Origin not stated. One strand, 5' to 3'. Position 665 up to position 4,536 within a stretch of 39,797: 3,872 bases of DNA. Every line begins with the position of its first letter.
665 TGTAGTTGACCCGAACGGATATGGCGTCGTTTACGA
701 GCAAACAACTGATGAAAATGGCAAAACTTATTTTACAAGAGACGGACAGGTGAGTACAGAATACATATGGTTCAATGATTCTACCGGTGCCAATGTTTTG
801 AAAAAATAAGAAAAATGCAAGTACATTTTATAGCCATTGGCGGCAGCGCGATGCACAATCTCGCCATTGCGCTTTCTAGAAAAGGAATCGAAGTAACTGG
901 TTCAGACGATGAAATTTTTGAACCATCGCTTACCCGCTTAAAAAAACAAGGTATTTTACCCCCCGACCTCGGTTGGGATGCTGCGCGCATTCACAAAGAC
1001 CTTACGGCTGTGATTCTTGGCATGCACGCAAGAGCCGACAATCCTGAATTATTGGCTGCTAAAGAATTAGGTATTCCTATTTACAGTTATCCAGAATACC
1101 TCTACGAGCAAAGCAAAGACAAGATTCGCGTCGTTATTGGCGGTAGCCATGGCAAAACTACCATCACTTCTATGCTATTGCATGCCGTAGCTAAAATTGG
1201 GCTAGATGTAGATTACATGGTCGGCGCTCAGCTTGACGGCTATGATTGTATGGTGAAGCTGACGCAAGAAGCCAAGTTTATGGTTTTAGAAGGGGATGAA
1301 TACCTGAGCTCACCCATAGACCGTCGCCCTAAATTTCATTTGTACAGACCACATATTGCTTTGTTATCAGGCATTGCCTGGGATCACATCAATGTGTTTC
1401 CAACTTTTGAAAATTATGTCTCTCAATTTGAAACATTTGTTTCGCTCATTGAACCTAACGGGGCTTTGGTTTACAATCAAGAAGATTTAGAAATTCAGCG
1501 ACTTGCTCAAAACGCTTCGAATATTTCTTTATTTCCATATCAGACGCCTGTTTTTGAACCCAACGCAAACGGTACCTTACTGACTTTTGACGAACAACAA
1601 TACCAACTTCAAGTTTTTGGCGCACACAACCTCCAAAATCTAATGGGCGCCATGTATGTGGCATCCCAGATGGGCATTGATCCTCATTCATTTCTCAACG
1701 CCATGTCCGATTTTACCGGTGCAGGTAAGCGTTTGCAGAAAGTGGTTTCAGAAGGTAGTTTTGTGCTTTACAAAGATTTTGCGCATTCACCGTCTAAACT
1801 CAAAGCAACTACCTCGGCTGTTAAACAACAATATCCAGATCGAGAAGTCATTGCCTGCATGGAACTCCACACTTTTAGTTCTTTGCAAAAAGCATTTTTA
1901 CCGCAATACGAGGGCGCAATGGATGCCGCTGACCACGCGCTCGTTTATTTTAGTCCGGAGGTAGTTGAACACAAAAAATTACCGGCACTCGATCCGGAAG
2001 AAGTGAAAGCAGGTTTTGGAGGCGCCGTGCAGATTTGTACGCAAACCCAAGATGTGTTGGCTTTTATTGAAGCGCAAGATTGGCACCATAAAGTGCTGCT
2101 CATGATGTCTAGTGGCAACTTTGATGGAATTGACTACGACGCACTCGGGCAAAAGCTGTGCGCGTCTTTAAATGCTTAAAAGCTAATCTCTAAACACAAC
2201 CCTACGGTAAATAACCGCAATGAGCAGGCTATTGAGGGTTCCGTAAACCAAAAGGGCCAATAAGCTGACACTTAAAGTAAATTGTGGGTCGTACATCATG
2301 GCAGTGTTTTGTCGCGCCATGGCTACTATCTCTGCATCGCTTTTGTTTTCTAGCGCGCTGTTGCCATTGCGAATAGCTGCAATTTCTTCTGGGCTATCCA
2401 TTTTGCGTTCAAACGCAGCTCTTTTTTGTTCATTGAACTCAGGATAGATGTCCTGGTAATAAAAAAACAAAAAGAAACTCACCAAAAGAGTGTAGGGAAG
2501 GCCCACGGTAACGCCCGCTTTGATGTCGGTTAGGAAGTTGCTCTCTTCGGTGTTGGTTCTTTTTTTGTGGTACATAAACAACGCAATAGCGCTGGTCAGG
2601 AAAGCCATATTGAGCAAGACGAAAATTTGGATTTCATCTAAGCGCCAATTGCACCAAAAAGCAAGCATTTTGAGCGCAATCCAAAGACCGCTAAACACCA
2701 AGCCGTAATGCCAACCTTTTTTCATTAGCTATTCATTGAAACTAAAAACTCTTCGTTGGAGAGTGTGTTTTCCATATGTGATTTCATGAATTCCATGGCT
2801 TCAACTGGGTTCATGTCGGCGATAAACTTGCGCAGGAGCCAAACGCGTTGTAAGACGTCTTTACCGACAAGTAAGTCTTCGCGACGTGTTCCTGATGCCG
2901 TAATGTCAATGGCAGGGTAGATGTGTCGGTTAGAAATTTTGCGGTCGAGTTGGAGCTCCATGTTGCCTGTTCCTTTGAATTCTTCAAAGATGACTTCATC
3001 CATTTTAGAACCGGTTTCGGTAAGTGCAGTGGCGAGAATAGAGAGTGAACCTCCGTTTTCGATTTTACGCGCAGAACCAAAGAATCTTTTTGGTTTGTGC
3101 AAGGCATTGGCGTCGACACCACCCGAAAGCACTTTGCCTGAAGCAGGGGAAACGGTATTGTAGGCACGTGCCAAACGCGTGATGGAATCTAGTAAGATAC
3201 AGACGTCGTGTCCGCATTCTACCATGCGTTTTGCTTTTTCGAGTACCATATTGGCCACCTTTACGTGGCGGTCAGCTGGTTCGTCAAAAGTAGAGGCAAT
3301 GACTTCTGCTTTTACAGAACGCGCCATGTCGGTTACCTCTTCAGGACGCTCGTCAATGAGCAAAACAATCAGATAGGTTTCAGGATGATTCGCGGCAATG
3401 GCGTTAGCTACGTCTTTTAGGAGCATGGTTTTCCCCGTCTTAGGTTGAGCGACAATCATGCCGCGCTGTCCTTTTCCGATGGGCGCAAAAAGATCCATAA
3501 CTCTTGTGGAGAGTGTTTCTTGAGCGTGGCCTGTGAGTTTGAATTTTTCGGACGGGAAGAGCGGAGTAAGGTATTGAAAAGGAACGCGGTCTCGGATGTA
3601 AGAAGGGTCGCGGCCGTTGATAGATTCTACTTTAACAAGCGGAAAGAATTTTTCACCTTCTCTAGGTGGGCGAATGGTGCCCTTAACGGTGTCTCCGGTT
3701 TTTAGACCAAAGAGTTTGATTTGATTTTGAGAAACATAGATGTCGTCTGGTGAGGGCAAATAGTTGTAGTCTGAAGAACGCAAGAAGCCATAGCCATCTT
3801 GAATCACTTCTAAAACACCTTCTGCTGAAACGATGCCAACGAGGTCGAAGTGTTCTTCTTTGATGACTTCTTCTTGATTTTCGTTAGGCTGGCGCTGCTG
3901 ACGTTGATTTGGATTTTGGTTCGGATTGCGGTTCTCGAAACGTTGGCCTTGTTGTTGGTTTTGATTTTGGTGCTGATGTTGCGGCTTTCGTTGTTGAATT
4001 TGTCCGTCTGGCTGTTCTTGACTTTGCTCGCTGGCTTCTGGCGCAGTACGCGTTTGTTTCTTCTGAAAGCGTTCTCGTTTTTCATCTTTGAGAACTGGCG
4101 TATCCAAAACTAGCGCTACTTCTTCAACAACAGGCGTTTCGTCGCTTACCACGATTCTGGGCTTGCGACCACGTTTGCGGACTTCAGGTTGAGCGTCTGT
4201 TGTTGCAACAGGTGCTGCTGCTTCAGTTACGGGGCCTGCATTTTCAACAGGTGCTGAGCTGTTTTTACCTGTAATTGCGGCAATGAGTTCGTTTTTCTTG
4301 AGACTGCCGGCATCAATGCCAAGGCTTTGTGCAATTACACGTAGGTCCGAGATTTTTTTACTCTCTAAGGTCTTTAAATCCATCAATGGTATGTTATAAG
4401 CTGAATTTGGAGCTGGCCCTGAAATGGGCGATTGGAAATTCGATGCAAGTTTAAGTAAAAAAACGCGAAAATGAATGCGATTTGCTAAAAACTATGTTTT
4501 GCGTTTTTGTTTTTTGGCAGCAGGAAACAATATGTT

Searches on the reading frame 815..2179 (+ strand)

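Call 13: search_protein_families(library=pfam, proteins=[window:815-2179:+], max_evalue=0.001)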
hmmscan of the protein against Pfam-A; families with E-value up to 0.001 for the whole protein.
window:815-2179:+ (454 aa): 3 families
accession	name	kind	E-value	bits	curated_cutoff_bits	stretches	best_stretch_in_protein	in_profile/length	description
PF08245.18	Mur_ligase_M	-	6.7e-17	62.5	24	1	108-283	1-200/200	Mur ligase middle domain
PF01225.30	Mur_ligase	-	1e-11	45.5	21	1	3-100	2-91/95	Mur ligase family, catalytic domain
PF02875.26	Mur_ligase_C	-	1.7e-05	26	28.4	1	306-433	2-126/127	Mur ligase, glutamate ligase domain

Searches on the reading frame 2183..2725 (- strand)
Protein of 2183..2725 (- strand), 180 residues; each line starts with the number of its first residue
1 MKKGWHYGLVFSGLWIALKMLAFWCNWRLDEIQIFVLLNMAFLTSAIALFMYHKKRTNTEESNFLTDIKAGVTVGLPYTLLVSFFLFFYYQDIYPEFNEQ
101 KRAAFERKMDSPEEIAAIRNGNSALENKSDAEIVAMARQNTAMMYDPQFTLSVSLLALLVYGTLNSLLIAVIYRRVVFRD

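Call 13: search_protein_families(library=pfam, proteins=[window:2183-2725:-], max_evalue=0.001)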
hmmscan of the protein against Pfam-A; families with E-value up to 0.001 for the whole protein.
window:2183-2725:- (180 aa): 1 family
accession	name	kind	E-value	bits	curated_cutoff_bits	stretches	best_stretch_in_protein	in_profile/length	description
PF13858.11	DUF4199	-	2.2e-11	44.9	32.3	1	7-175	2-165/165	Protein of unknown function (DUF4199)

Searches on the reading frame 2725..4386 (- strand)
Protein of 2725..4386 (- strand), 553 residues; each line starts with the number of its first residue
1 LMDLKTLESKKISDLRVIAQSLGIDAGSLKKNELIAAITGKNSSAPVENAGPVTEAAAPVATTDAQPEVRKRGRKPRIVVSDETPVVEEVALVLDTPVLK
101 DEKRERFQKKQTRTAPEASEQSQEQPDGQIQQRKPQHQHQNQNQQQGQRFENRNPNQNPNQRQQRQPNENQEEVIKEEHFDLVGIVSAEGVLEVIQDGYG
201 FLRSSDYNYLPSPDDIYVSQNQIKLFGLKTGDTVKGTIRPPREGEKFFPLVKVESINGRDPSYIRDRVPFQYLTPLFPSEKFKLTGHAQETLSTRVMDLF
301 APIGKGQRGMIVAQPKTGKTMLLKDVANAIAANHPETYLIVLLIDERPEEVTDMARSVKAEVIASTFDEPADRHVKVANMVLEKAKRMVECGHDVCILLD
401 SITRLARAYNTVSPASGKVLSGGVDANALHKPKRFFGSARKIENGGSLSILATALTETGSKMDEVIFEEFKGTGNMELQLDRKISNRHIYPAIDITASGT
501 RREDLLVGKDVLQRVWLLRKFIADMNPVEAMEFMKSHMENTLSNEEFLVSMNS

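Call 13: search_protein_families(library=pfam, proteins=[window:2725-4386:-], max_evalue=0.001)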
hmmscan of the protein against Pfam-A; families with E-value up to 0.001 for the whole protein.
window:2725-4386:- (553 aa): 5 families
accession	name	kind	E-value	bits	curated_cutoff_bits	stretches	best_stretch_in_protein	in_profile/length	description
PF07497.18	Rho_RNA_bind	-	3.5e-34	116.9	27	1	189-261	2-72/73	Rho termination factor, RNA-binding domain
PF00006.31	ATP-synt_ab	-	7e-28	98.2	29.5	1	294-498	2-211/213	ATP synthase alpha/beta family, nucleotide-binding domain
PF07498.18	Rho_N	-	1.8e-08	34.6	24.9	1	7-39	2-35/43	Rho termination factor, N-terminal domain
PF05729.18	NACHT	-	0.00013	22.3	26.7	1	318-410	12-98/167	NACHT domain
PF13481.12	AAA_25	-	0.00098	19.2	27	0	303-368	30-99/195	AAA domain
